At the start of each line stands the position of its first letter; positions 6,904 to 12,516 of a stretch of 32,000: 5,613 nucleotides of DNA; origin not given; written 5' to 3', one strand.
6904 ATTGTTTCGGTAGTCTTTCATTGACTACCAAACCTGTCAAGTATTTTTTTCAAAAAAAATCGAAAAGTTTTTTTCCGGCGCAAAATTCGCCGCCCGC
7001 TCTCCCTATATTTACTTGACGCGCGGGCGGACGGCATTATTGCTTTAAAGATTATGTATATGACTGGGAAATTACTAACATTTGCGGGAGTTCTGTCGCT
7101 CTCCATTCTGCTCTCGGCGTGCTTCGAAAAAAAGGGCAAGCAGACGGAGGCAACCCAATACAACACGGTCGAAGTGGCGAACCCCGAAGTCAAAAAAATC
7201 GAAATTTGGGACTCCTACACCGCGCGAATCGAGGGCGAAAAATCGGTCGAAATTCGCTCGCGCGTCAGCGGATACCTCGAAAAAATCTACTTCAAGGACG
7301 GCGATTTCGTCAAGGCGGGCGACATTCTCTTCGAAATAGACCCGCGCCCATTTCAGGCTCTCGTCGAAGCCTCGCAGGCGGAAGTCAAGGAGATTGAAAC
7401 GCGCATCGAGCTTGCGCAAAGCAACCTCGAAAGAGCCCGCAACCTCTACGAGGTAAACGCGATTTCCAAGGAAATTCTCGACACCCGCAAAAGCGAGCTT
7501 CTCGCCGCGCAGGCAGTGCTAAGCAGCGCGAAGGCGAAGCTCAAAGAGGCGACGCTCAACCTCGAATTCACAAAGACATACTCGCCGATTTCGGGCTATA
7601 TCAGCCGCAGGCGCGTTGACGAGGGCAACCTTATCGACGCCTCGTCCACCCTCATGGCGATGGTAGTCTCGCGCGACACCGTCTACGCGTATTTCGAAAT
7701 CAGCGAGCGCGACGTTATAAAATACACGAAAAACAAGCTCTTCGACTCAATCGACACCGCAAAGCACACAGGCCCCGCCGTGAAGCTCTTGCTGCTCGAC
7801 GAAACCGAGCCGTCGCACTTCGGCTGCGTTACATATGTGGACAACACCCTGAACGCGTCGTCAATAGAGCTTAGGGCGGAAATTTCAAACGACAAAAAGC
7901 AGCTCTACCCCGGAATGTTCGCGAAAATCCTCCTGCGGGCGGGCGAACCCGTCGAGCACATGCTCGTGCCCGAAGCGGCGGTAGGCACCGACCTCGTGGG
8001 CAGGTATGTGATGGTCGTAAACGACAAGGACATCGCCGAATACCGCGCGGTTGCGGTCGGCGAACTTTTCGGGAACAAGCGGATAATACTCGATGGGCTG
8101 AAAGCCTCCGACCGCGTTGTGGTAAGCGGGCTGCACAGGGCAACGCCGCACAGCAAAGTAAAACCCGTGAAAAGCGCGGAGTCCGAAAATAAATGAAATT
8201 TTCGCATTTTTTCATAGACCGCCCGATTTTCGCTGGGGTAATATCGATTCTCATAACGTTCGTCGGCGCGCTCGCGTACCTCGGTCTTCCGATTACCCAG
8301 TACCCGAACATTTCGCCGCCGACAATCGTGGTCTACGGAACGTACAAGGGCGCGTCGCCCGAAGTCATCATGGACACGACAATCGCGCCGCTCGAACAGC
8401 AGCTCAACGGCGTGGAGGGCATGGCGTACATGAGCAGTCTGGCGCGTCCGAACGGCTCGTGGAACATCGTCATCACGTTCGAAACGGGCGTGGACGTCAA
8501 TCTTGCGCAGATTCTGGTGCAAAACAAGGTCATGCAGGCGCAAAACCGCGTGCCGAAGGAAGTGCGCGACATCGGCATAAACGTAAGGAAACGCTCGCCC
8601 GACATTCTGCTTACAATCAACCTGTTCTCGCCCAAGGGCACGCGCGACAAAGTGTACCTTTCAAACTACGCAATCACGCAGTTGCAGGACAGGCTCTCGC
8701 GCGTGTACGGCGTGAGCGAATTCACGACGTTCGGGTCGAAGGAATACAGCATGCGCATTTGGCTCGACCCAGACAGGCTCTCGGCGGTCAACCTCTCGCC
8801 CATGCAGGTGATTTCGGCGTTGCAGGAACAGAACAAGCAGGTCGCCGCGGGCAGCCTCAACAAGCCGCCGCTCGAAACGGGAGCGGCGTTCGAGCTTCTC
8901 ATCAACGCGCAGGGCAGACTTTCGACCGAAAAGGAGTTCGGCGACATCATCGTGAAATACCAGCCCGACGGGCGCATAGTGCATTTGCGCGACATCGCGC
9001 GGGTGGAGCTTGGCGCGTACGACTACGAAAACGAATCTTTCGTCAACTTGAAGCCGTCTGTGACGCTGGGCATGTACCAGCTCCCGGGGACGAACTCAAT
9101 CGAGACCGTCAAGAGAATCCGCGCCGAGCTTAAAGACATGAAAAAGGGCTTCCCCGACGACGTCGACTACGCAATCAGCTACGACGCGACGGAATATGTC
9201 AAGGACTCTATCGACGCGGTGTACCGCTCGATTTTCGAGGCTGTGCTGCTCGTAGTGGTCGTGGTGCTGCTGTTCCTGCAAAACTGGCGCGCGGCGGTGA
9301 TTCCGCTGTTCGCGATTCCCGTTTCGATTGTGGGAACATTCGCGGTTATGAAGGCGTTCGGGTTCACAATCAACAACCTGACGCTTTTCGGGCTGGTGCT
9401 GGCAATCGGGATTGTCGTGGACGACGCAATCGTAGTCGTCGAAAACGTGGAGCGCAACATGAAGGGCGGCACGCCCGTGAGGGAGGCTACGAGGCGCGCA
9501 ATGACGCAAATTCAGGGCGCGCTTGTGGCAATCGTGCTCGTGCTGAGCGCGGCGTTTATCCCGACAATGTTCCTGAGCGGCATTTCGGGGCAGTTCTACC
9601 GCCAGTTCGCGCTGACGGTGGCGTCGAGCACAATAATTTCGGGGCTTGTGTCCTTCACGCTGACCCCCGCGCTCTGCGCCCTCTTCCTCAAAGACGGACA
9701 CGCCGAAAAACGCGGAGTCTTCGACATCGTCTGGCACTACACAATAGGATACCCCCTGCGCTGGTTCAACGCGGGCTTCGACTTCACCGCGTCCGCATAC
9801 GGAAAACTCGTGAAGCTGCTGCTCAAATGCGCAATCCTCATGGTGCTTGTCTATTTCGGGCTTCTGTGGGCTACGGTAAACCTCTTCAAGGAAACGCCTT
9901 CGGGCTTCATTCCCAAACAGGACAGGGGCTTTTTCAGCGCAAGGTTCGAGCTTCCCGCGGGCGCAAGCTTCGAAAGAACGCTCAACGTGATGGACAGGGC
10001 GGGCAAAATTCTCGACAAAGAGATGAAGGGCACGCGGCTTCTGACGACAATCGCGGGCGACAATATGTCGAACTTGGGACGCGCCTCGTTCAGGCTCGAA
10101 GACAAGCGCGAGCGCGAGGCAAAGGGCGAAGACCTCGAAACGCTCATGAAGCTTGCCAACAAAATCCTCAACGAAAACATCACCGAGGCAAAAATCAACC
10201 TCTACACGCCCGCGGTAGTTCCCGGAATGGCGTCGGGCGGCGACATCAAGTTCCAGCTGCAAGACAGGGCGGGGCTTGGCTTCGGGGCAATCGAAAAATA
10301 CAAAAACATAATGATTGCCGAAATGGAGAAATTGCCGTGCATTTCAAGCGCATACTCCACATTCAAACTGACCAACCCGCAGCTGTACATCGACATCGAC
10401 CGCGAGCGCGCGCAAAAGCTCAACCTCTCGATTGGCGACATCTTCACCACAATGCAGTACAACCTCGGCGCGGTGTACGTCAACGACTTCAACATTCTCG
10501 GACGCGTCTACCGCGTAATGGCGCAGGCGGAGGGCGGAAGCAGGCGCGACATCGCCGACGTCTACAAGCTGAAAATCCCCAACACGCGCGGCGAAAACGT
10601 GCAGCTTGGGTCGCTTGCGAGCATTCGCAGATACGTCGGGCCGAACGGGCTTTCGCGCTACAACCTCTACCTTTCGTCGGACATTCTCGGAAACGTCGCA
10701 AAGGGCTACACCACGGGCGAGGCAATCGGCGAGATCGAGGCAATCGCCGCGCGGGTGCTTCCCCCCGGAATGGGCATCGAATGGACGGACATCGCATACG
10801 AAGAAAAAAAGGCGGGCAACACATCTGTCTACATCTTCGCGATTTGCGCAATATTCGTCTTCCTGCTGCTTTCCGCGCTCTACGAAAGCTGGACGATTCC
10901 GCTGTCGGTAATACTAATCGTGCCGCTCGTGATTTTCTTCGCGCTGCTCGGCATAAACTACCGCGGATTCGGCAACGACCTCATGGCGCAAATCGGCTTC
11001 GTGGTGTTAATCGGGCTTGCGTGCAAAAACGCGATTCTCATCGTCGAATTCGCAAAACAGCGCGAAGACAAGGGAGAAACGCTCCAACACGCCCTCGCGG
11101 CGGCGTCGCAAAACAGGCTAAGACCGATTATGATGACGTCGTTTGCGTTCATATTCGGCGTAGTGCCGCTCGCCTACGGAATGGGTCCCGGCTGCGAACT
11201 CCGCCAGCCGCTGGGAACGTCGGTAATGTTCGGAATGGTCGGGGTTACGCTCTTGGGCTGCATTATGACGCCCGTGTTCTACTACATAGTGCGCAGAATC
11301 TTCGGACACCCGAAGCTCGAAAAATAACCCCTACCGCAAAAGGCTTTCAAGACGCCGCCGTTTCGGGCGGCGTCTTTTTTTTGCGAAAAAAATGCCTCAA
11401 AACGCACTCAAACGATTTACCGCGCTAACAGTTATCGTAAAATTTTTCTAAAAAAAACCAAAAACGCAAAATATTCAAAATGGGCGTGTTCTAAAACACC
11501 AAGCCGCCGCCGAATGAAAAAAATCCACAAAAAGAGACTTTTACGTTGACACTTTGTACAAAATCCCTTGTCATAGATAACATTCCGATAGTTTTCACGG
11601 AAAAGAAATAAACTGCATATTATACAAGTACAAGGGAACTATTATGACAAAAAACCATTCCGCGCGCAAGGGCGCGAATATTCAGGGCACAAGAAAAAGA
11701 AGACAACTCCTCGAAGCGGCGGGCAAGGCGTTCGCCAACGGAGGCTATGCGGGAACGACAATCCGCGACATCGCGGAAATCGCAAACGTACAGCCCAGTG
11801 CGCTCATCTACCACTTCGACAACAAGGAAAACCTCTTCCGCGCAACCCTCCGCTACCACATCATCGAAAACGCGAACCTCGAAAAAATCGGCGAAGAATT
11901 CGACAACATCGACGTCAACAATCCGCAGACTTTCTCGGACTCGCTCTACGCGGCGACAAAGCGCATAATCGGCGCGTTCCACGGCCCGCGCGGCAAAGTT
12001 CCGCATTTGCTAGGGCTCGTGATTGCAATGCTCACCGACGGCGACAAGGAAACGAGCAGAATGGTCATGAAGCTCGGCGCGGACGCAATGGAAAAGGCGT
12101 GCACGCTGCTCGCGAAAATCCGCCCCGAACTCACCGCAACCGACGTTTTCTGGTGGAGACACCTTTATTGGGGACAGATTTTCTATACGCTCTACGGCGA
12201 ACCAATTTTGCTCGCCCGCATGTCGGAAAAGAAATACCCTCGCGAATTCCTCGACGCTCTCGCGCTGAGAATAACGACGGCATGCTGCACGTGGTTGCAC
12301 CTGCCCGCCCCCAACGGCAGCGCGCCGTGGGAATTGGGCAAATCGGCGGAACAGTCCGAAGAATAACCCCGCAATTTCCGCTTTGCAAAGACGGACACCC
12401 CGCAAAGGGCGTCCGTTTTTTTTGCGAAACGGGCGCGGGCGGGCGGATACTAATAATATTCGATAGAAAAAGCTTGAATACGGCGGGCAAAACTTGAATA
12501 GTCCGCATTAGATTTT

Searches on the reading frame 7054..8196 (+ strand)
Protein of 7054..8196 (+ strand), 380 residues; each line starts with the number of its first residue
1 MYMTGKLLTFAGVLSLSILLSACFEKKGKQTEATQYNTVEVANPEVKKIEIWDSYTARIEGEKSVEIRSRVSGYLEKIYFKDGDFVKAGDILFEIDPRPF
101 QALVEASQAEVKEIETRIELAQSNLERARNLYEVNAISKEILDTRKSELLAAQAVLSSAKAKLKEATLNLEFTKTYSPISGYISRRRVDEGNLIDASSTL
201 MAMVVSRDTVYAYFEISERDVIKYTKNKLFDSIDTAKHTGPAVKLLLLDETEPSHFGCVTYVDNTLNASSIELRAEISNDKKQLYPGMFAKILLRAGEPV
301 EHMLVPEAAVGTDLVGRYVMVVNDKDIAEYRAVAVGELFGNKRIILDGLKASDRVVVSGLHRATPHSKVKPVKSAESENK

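Call 11: search_protein_families(library=pfam, proteins=[window:7054-8196:+], max_evalue=0.001)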
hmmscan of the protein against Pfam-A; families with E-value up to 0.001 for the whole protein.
window:7054-8196:+ (380 aa): 4 families
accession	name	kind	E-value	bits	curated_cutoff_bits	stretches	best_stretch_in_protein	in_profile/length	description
PF16576.10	HlyD_D23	-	7.8e-16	58.4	30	1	61-290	16-214/214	Barrel-sandwich domain of CusB or HlyD membrane-fusion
PF13533.13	Biotin_lipoyl_2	-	1.8e-09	37.6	29.8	1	65-96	1-32/32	Biotin-lipoyl like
PF13437.12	HlyD_3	-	2.7e-09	38.1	22.2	0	67-141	2-80/106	HlyD family secretion protein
PF00364.28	Biotin_lipoyl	-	9.5e-06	25.8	22.1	1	59-95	36-73/73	Biotin-requiring enzyme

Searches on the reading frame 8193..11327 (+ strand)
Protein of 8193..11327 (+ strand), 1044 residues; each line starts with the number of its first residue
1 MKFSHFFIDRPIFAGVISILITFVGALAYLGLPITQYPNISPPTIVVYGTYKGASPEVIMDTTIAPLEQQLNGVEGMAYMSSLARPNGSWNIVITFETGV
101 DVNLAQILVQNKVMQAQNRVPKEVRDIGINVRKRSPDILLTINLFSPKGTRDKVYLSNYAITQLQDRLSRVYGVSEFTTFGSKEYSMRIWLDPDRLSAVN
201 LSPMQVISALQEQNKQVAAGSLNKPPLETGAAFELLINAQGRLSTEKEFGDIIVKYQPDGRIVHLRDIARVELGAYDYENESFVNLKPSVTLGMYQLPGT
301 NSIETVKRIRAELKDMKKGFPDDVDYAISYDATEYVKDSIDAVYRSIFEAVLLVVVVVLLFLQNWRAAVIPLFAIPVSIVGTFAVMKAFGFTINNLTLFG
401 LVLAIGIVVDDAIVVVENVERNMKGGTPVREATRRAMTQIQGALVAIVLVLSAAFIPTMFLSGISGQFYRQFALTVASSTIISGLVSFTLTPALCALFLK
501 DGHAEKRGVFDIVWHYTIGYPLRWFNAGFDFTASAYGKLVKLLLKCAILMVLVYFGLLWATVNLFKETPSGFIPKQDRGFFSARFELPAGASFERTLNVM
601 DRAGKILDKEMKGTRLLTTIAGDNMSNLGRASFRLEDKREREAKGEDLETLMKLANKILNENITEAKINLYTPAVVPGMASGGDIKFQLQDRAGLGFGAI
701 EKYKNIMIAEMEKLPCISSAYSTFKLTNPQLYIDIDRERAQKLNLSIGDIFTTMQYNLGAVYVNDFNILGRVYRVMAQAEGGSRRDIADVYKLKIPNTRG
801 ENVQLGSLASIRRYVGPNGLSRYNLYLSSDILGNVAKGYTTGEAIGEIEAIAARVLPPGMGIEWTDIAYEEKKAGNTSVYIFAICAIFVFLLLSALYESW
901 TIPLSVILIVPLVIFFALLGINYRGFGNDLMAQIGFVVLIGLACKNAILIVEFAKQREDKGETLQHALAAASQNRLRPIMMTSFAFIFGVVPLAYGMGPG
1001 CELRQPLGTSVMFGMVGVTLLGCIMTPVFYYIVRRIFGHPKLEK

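Call 11: search_protein_families(library=pfam, proteins=[window:8193-11327:+], max_evalue=0.001)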
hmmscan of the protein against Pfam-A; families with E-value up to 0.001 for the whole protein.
window:8193-11327:+ (1044 aa): 3 families
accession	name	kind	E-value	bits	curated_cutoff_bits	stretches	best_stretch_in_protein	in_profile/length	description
PF00873.25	ACR_tran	-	0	1043.8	28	1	3-1034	1-1021/1021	AcrB/AcrD/AcrF family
PF03176.21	MMPL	-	1.1e-13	51.3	20.5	1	347-514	149-319/333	MMPL family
PF02355.23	SecD_SecF_C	-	4.9e-07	29.8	20.5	1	346-487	36-174/189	Protein export membrane protein SecD/SecF, C-terminal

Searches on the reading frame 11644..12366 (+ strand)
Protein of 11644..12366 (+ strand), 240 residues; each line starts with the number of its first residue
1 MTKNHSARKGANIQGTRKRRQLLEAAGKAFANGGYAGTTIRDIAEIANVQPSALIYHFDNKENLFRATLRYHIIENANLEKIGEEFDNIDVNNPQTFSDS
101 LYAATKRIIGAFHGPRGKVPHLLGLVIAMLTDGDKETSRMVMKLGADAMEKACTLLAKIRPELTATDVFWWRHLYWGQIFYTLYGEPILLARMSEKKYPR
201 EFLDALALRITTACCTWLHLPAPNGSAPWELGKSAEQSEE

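Call 11: search_protein_families(library=pfam, proteins=[window:11644-12366:+], max_evalue=0.001)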
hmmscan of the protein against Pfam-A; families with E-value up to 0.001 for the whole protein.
window:11644-12366:+ (240 aa): 2 families
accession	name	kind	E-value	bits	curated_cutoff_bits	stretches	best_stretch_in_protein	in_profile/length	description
PF00440.29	TetR_N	-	1.8e-13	50.5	24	1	22-67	1-46/47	Bacterial regulatory proteins, tetR family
PF17939.6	TetR_C_30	-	0.00058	20.6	26.3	1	125-214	24-112/115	Tetracyclin repressor-like, C-terminal domain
